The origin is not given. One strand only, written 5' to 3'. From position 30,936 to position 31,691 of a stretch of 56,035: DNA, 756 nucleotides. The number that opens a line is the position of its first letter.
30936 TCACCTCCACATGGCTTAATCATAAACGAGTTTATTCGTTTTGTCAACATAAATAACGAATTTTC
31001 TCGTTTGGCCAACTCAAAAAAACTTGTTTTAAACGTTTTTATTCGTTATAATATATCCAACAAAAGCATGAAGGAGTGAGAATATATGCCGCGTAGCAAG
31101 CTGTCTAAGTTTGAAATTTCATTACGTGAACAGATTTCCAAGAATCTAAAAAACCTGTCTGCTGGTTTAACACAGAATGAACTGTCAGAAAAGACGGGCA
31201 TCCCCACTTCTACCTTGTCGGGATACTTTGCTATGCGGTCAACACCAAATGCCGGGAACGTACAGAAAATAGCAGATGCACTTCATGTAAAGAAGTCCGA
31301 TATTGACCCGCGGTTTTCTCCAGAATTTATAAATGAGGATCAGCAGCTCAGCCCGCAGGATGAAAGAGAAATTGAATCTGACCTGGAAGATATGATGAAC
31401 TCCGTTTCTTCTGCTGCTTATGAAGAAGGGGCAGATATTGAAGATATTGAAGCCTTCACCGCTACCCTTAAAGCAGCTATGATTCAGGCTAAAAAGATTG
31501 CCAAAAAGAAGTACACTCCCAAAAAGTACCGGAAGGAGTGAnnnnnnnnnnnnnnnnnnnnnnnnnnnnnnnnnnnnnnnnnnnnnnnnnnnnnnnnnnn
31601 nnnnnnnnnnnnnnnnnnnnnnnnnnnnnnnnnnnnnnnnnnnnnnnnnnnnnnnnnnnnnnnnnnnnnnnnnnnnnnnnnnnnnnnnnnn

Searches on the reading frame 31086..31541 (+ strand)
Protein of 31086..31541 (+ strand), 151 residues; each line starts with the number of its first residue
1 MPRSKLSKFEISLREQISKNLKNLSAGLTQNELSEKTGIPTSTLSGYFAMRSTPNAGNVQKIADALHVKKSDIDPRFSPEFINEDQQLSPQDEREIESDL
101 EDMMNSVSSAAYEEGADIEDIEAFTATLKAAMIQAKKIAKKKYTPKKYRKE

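Call 56: search_protein_families(library=pfam, proteins=[window:31086-31541:+], max_evalue=0.001)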
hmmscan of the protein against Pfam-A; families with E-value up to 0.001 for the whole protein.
window:31086-31541:+ (151 aa): 3 families
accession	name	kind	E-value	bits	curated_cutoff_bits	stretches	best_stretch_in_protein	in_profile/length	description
PF01381.28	HTH_3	-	2.5e-11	43.9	23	1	25-70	7-52/55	Helix-turn-helix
PF13443.12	HTH_26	-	3.5e-05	24.4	22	1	27-73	10-57/63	Cro/C1-type HTH DNA-binding domain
PF13560.12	HTH_31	-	0.00013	22.6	27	1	25-72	12-60/64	Helix-turn-helix domain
